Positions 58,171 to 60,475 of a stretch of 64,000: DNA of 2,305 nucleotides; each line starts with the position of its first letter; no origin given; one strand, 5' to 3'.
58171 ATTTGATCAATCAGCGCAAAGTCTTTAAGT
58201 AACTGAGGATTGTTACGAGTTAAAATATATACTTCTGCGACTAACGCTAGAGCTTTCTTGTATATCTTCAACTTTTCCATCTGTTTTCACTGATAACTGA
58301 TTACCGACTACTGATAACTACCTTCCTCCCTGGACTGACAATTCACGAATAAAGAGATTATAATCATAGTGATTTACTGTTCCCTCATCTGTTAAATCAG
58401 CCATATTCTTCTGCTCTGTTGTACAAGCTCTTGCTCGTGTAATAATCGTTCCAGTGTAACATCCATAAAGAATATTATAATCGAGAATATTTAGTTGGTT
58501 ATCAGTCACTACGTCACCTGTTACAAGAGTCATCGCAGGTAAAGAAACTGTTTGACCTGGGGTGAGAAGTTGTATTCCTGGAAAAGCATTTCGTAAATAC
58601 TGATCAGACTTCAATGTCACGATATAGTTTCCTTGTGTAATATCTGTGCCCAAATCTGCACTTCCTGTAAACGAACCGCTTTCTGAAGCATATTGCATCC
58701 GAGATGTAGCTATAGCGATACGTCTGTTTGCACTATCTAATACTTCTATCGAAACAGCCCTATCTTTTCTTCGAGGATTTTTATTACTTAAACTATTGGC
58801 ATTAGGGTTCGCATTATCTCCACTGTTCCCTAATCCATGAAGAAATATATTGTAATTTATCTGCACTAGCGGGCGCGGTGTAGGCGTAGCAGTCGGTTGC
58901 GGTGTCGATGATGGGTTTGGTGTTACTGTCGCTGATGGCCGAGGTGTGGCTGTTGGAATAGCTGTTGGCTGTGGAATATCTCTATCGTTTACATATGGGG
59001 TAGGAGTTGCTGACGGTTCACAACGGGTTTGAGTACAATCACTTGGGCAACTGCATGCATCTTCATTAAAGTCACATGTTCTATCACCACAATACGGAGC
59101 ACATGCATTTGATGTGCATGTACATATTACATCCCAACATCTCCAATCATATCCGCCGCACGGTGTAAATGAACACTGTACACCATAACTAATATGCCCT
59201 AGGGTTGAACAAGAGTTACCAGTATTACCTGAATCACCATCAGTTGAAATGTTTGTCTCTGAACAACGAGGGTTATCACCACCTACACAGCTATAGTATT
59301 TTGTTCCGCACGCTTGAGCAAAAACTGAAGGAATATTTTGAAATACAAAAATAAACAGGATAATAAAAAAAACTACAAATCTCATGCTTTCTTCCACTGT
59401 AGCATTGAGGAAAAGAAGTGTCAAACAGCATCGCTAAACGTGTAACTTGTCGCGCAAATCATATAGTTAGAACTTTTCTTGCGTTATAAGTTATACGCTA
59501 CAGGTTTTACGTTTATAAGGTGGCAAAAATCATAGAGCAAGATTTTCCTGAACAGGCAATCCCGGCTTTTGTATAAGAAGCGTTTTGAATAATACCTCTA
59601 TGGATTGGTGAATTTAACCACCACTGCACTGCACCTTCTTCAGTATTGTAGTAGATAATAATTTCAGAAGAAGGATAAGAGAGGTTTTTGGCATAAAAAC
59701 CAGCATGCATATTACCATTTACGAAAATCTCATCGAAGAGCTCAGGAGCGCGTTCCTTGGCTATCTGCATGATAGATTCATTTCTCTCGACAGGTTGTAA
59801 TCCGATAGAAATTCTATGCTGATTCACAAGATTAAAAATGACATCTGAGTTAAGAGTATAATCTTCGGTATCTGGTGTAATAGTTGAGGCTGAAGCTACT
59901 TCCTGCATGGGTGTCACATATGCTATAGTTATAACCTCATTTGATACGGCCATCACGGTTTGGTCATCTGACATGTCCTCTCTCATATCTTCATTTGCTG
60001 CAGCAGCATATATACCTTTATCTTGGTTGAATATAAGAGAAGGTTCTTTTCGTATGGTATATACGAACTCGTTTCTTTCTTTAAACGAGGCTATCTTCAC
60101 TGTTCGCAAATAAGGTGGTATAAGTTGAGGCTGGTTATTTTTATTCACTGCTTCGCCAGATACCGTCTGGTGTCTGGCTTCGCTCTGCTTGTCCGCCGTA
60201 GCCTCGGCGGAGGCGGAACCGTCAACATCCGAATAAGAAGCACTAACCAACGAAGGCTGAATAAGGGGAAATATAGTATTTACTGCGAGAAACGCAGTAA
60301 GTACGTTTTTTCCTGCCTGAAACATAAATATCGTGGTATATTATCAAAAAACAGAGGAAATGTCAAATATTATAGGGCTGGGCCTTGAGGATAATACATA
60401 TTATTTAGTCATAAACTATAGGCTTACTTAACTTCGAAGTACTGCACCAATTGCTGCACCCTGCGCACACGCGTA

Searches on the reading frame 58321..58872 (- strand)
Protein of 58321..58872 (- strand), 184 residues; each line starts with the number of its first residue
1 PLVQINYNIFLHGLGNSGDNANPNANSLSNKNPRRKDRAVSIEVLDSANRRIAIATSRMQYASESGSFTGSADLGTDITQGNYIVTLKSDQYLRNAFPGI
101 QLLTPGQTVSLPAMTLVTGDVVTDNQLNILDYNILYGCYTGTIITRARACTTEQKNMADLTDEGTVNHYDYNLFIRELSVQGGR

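Call 14: find_homologous_proteins(query=window:58321-58872:-)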
Query seq(184 aa) (184 aa): 15 proteins with E <= 0.001 among 87 candidates.
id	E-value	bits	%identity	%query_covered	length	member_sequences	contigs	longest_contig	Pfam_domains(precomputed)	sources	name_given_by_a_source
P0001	3.1e-79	283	71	100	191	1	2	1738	-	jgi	jgi:hypothetical protein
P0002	1.3e-46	176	51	94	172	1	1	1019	-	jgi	jgi:hypothetical protein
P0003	6.0e-46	174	50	96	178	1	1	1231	PF00404.25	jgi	jgi:hypothetical protein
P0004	8.5e-43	164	58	72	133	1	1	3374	-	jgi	-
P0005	1.7e-42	163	45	98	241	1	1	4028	PF07452.18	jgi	jgi:hypothetical protein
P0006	7.3e-41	158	44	96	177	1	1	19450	-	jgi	jgi:hypothetical protein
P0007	4.7e-38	149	49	95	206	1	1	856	-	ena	-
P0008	3.1e-37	146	45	97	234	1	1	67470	PF00404.25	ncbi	-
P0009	6.7e-37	145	45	98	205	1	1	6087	PF00404.25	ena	-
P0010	1.6e-35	140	43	96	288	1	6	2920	-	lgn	-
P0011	5.3e-35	139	40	90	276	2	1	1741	PF00404.25,PF07705.18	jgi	jgi:hypothetical protein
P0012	1.2e-34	137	44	96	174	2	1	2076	PF00404.25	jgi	jgi:hypothetical protein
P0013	2.5e-32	130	51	72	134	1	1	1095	PF00404.25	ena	-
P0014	2.6e-32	130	52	68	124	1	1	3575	PF00404.25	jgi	-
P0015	1.7e-22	98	39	83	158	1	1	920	-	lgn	-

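Call 15: find_encoding_contigs(protein=P0008, flank=10000, max_places=3)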
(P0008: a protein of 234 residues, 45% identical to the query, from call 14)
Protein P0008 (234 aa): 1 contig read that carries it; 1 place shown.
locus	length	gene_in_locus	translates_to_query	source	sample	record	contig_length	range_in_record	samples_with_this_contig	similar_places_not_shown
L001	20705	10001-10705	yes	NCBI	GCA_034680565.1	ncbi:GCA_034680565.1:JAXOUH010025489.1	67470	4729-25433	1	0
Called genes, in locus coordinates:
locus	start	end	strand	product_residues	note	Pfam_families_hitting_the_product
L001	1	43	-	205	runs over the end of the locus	-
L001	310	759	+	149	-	PF00293:NUDIX (weak)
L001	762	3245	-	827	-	PF00041:fn3, PF00404:Dockerin_1 (weak)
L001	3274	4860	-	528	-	PF00070:Pyr_redox (faint), PF01266:DAO (faint), PF01494:FAD_binding_3, PF03486:HI0933_like (faint), PF07992:Pyr_redox_2 (faint), PF13738:Pyr_redox_3 (faint)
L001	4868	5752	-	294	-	-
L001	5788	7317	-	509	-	PF03116:NQR2_RnfD_RnfE (weak), PF00175:NAD_binding_1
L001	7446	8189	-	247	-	PF02424:ApbE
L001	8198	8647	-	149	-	PF04205:FMN_bind (weak)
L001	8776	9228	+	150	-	PF06325:PrmA (weak)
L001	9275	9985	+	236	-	-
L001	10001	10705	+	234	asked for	PF00404:Dockerin_1 (faint)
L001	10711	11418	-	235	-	PF03575:Peptidase_S51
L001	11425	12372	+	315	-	PF00535:Glycos_transf_2, PF10111:Glyco_tranf_2_2 (faint), PF13641:Glyco_tranf_2_3, PF13506:Glyco_transf_21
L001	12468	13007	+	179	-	PF01209:Ubie_methyltran (weak), PF08241:Methyltransf_11, PF08242:Methyltransf_12, PF13489:Methyltransf_23, PF13649:Methyltransf_25, PF13847:Methyltransf_31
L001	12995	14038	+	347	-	PF00535:Glycos_transf_2, PF13641:Glyco_tranf_2_3, PF13632:Glyco_trans_2_3 (faint)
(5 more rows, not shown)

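Call 16: find_encoding_contigs(protein=P0006, flank=10000, max_places=3)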
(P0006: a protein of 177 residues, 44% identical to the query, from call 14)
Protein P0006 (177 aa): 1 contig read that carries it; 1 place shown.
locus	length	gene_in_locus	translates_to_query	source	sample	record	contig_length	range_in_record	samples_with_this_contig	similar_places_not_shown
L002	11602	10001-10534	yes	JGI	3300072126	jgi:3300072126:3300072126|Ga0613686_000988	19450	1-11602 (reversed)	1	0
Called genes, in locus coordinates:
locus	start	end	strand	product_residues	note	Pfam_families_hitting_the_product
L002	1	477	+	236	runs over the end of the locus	-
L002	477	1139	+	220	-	PF10531:SLBB, PF06514:PsbU (weak), PF12836:HHH_3, PF00633:HHH (weak)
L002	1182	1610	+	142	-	-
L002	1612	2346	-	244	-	PF09997:DUF2238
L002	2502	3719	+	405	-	PF03772:Competence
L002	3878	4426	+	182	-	-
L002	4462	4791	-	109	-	PF02467:Whib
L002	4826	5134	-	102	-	PF02467:Whib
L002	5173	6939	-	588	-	PF00512:HisKA, PF02518:HATPase_c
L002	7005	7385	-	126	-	PF00072:Response_reg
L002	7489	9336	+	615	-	PF03485:Arg_tRNA_synt_N, PF00750:tRNA-synt_1d, PF05746:DALR_1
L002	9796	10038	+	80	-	-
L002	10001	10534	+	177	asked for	-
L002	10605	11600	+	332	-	?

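Call 18: find_related_loci(query=A1, collection=genome_contigs, flank=6000)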
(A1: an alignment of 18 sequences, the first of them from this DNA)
Query A1 (184 aa) in genome_contigs; peptide patterns used: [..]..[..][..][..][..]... (x = any residue, [..] = any of these).
173 stretches matched a pattern; 111 encode a relative of the query (tblastn E <= 1e-3); the best 80 are kept; 76 distinct loci.
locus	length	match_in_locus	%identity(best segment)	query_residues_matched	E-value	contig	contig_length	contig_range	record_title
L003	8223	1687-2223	55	4-184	9e-63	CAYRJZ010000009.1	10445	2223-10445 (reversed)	MAG TPA_asm: uncultured Gammaproteobacteria bacterium isolate SRP170004_co1_576 genome assembly, contig: NODE_10339_leng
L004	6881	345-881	52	4-184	1e-60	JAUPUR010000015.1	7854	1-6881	MAG: Patescibacteria group bacterium isolate erpe_2018_sw_18hr_WHONDRS-SW48-000091_B_bin.71 scaffold_46977, whole genome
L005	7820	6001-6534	52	4-183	6e-57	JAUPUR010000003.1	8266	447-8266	MAG: Patescibacteria group bacterium isolate erpe_2018_sw_18hr_WHONDRS-SW48-000091_B_bin.71 scaffold_17148, whole genome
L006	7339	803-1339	51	3-183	2e-56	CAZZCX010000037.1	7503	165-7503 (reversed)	MAG TPA_asm: uncultured Gammaproteobacteria bacterium isolate SRP173033_co1_414 genome assembly, contig: NODE_25238_leng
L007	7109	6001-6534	51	4-183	5e-55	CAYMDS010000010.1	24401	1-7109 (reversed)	MAG TPA_asm: uncultured Gammaproteobacteria bacterium isolate SRP192515_co2_133 genome assembly, contig: NODE_1584_lengt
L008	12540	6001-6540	48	4-184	1e-53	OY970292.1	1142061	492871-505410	MAG: Candidatus Levybacteria bacterium isolate MFD01916.bin.c.8 genome assembly, chromosome: 1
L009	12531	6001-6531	51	5-183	4e-53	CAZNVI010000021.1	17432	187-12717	MAG TPA_asm: uncultured Gammaproteobacteria bacterium isolate SRP192515_co1_25 genome assembly, contig: NODE_3094_length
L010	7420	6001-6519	50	9-183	6e-53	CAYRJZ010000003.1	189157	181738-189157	MAG TPA_asm: uncultured Gammaproteobacteria bacterium isolate SRP170004_co1_576 genome assembly, contig: NODE_68_length_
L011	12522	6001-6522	49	7-184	1e-51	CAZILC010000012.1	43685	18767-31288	MAG TPA_asm: uncultured Gammaproteobacteria bacterium isolate SRP200132_co1_59 genome assembly, contig: NODE_1407_length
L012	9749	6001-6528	48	5-184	2e-49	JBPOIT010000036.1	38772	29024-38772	MAG: Candidatus Levyibacteriota bacterium isolate MAG_784 c_000000578631, whole genome shotgun sequence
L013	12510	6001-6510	48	11-184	3e-49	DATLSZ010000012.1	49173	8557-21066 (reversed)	MAG TPA_asm: Candidatus Acidiferrales bacterium isolate SMAG_U13943 k141_293969, whole genome shotgun sequence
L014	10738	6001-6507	47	11-183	3e-49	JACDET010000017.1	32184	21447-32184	MAG: Candidatus Levyibacteriota bacterium isolate MGR_bin367 SD2903_NODE_137_length_32184_cov_1.071186, whole genome sho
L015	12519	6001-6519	45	9-183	4e-49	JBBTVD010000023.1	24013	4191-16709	MAG: Patescibacteria group bacterium isolate H14-bin010_1 H14_bin010_1_000000000023, whole genome shotgun sequence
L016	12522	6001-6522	47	7-183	5e-49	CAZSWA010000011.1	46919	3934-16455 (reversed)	MAG TPA_asm: uncultured Gammaproteobacteria bacterium isolate SRP272529_co1_257 genome assembly, contig: NODE_949_length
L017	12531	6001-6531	44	5-183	1e-48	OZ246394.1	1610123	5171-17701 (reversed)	MAG: uncultured Gammaproteobacteria bacterium isolate SRP292972_co1_11 genome assembly, chromosome: 1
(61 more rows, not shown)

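Call 21: search_solved_structures(query=A1, max_evalue=1, show_alignments=2)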
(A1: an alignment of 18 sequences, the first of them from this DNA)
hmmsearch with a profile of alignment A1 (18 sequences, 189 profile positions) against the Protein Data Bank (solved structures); distinct sequences matched with E-value up to 1: 24.
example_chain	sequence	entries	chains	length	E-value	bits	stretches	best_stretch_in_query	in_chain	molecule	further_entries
2b59_B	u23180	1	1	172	2.2e-07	33.7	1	85-178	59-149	Cellulosomal scaffolding protein A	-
3kcp_A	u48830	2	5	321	7.2e-07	32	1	85-178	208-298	Cellulosomal-scaffolding protein A | Cellulosome anchoring protein cohesin region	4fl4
5g5d_B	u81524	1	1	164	4e-06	29.6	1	85-178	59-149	CELLULOSOMAL-SCAFFOLDING PROTEIN A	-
4fl4_A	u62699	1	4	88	0.00012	24.8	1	158-181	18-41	Glycoside hydrolase family 9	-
2yik_A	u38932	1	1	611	0.00042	23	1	119-183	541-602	ENDOGLUCANASE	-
4wi0_B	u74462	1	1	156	0.0017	21.1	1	77-178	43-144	Cellulosomal scaffoldin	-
1daq_A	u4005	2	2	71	0.0057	19.3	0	159-181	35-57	ENDOGLUCANASE SS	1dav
4u3s_B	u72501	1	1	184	0.0058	19.3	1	77-178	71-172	Cellulosomal scaffoldin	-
2mte_A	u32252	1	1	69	0.0066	19.1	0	159-181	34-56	Cellulose 1,4-beta-cellobiosidase (reducing end) CelS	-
1ohz_B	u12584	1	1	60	0.014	18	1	126-183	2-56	ENDO-1,4-BETA-XYLANASE Y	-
2ccl_B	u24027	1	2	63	0.015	18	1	124-183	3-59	ENDO-1,4-BETA-XYLANASE Y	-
4cj0_A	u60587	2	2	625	0.015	18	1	115-183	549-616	ENDOGLUCANASE D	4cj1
1clc_A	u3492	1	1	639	0.015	17.9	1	115-183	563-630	ENDOGLUCANASE CELD; EC: 3.2.1.4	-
5k39_B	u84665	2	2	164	0.021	17.5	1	89-183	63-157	Dockerin module from a protein of unknown function | Ig domain protein group 2 domain protein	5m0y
6kg9_A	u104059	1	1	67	0.035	16.8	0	158-181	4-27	And cellulose-binding endoglucanase family 9 CelL ortholog dockerin domain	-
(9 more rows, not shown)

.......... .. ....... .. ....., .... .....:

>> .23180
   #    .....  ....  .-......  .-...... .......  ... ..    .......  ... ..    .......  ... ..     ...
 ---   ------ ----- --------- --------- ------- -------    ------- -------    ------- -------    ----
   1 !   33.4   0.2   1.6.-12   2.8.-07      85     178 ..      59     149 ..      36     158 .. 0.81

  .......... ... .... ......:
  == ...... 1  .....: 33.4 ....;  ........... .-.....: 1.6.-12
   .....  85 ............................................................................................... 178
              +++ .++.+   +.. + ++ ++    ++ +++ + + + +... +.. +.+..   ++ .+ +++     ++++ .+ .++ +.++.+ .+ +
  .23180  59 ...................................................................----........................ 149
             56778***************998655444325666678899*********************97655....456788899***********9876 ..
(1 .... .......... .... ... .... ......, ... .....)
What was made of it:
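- On Type II X-dockerin dyad: The HMM alignment to 2b59_B spans the X-module end and the dockerin (call 21).
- The alignment runs from the last X-module strands through both dockerin segments (call 21).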

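Call 38: predict_structure(alignment_id=A1)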
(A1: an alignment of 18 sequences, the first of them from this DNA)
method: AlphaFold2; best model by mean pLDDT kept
length: 184 residues; sequences in the alignment: 18
mean_pLDDT: 89.6   pTM: 0.83
mean pLDDT of the five models: 89.6, 89.3, 88.0, 87.9, 87.1
residues with pLDDT >= 90: 133; 70-90: 36; 50-70: 13; < 50: 2
segments of 3 or more residues with pLDDT < 50: none
pLDDT, mean of each block of 10 residues (from residue 1): 94 76 60 93 96 97 92 95 97 94 96 93 91 93 87 93 91 87 59
secondary structure, 60 per line:
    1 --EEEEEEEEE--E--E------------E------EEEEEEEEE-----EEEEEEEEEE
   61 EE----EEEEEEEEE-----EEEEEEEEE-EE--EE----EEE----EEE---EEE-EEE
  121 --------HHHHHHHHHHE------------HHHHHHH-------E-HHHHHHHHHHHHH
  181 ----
elements in order: E3-11 E37-45 E51-62 E67-75 E81-89 E101-103 E108-110 E114-116 E118-120 H129-138 H152-158 H168-180
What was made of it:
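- On Dockerin (Pfam PF00404, duplicated EF-hand-like segment): The model shows helices at 129-138, 152-158 and 168-180 (call 38).
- On Type II X-dockerin dyad: The model has pTM 0.83 for the whole 184 aa (call 38).
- The AF2 model has pLDDT 89.6 and pTM 0.83 (call 38).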

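Call 40: search_protein_representatives(alignment_id=A1)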
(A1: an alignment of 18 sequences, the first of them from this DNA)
Query: 18 sequences, 189 profile positions. Proteins with E-value up to 0.001 (for the whole library): 4044; up to 1e-10: 2078; up to 1e-30: 1113. The best 150 are listed.
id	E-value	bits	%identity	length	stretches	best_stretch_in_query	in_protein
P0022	2.2e-75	268.6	-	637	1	3-188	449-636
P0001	6.5e-75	267.0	-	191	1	1-189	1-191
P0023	7.1e-75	266.9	-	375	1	4-189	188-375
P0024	2.8e-74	265.0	-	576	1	3-189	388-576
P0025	3.0e-74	264.9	-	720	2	10-189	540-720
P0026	9.2e-74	263.3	-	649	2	7-189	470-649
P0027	1.5e-73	262.6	-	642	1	3-189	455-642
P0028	2.0e-73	262.2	-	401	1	3-189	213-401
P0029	5.4e-73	260.8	-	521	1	4-189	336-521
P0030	6.9e-73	260.4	-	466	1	3-189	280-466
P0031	1.4e-72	259.4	-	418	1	3-188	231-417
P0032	2.3e-72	258.7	-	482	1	3-189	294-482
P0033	5.2e-72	257.6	-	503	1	3-189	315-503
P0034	6.7e-72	257.2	-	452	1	4-189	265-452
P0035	7.9e-72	257.0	-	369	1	3-189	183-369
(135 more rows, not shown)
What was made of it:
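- The X-Doc always sits at the extreme C-terminus, as in known plug modules (call 40).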

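Call 41: fold_search(model_id=the predicted structure, library=pdb)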
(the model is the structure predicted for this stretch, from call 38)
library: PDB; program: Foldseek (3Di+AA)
matches with E <= 10: 1768; with E <= 0.001: 3
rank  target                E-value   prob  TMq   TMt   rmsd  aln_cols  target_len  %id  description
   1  2b59_B                1.1e-05  1.00  0.54  0.62   4.9       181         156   16  The type II cohesin dockerin complex (released 2005-10-11)
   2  5m0y_B                5.6e-05  1.00  0.53  0.61   5.8       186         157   13  Crystal Structure of the CohScaA-XDocCipB type II complex from Clostridium thermocellum at 1.5Angstrom resolution (released 2017-09-06)
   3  5k39_B                7.6e-05  1.00  0.53  0.62   5.7       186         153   14  THE TYPE II COHESIN DOCKERIN COMPLEX FROM CLOSTRIDIUM THERMOCELLUM (released 2017-03-29)
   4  8qox_B                2.6e-03  1.00  0.31  0.15   5.4       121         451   13  Two-component assembly of SlaA and SlaB S-layer proteins of Sulfolobus acidocaldarius (released 2024-02-21)
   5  8f90_B                6.4e-03  0.97  0.24  0.30  11.2       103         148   16  Intramolecular ester bond-containing repeat domain 2 from Suipraoptans intestinalis adhesin (released 2024-06-19)
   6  8f90_C                9.8e-03  0.89  0.23  0.28  11.5       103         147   16  Intramolecular ester bond-containing repeat domain 2 from Suipraoptans intestinalis adhesin (released 2024-06-19)
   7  1qmu_A                2.3e-02  0.96  0.24  0.13   5.4        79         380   16  Duck carboxypeptidase D domain II (released 2000-10-13)
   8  7np9                  2.9e-02  0.28  0.21  0.28  13.5       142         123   10  Structure of the human CR3 - CD11bCD18 specific nanobody hCR3Nb1 (released 2022-03-23)
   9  6fhv_A                3.3e-02  0.82  0.30  0.11   6.3       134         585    6  Crystal structure of Penicillium oxalicum Glucoamylase (released 2018-05-09)
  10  8gy5_Q                3.3e-02  0.28  0.20  0.26   7.2        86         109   12  High-resolution structure of the cemiplimab Fab in complex with PD-1 (released 2023-10-04)
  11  8u32_D                3.5e-02  0.23  0.20  0.27  12.2       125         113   10  Crystal structure of PD-1 in complex with a Fab (released 2024-06-19)
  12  6zwk_A                6.1e-02  0.20  0.19  0.25  12.7       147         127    8  Crystal structure of the phosphorylated C-terminal tail of histone H2AX in complex with a specific nanobody (C6 gammaX (released 2021-07-21)
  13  7vyt_H                6.5e-02  0.25  0.22  0.30  13.6       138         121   10  Crystal structure of human TIGIT(23-129) in complex with the scFv fragment of anti-TIGIT antibody MG1131 (released 2022-03-02)
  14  9hls_C                6.5e-02  0.16  0.20  0.27  13.4       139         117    8  Structure of A16/G9 (vaccinia virus) in complex with VHH D07, VHH B01 and VHH C05 (released 2025-09-03)
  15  2ak4_D                6.5e-02  0.16  0.17  0.16   9.9        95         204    7  Crystal Structure of SB27 TCR in complex with HLA-B*3508-13mer peptide (released 2005-10-11)
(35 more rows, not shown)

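Call 49: search_protein_families(library=pfam, alignment_id=A2, max_evalue=0.001)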
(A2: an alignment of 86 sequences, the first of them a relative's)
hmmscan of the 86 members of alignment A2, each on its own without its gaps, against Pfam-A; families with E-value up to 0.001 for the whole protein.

A. member 1, P0022 (637 aa): 2 families
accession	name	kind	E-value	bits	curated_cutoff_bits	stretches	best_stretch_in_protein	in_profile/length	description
PF13519.12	VWA_2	-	4.3e-06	27.8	27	1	52-170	3-106/107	von Willebrand factor type A domain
PF00404.24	Dockerin_1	-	7.8e-05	23.2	22.9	1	574-626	2-51/57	Dockerin type I domain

B. families by the number of members that match (of 86 scanned): 46 families (the first 25 are shown)
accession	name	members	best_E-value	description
PF00404.24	Dockerin_1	75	4.1e-16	Dockerin type I domain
PF13860.13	FlgD_ig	24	1.1e-05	FlgD Ig-like domain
PF02018.23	CBM_4_9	10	3e-21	Carbohydrate binding domain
PF13519.12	VWA_2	8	3.4e-18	von Willebrand factor type A domain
PF17210.9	SdrD_B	8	3.2e-13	SdrD B-like domain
PF00092.34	VWA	7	2.8e-17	von Willebrand factor type A domain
PF13620.12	CarboxypepD_reg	7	1.1e-07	Carboxypeptidase regulatory-like domain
PF13768.12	VWA_3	4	1e-06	von Willebrand factor type A domain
PF00963.24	Cohesin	4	1.6e-06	Cohesin domain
PF17802.7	SpaA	4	3.7e-05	Prealbumin-like fold domain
PF14200.12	RicinB_lectin_2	3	6.7e-29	Ricin-type beta-trefoil lectin domain-like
PF07705.17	CARDB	3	1.9e-10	CARDB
PF20434.5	BD-FAE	2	2.4e-61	BD-FAE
PF24517.2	CBM96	2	2e-31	Carbohydrate-binding module family 96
PF22633.2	F5_F8_type_C_2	2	1.5e-25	NedA-like, galactose-binding domain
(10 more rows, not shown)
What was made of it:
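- On Dockerin (Pfam PF00404, duplicated EF-hand-like segment): At family level, 75 of 86 homologs match at E<=1e-3, best 4.1e-16 (call 49).
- On Cellulosome (sensu stricto): Among 86 family members, hydrolase-type domains are rare, while binding modules dominate (call 49).
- Checked: At family level, 75 of 86 homologs match Dockerin_1, best E 4e-16 (call 49).
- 75 of 86 homologs match Pfam Dockerin_1 (call 49). A few carry hydrolase-type domains: BD-FAE 2, GH99 1, pectate-lyase-like 1, peptidase S9 2 (call 49). The commonest passengers are binding or adhesion modules: VWA, SdrD_B, CarboxypepD_reg, lectins, CARDB (call 49).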

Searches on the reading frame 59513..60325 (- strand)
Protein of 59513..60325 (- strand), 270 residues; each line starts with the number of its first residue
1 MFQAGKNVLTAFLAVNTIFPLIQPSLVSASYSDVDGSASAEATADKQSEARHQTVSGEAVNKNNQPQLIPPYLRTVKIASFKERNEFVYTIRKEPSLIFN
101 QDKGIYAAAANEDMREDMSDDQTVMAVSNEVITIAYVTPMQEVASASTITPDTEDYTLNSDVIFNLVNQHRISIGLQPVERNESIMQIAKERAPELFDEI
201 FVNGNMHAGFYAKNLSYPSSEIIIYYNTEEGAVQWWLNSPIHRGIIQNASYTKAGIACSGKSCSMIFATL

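Call 29: search_protein_families(library=pfam, proteins=[window:59513-60325:-], max_evalue=0.01)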
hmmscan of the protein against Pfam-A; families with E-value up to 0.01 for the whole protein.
window:59513-60325:- (270 aa): 1 family
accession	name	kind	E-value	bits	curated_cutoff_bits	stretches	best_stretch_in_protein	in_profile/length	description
PF00188.32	CAP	-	1.3e-08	36.1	21.1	1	164-262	1-106/117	Cysteine-rich secretory protein family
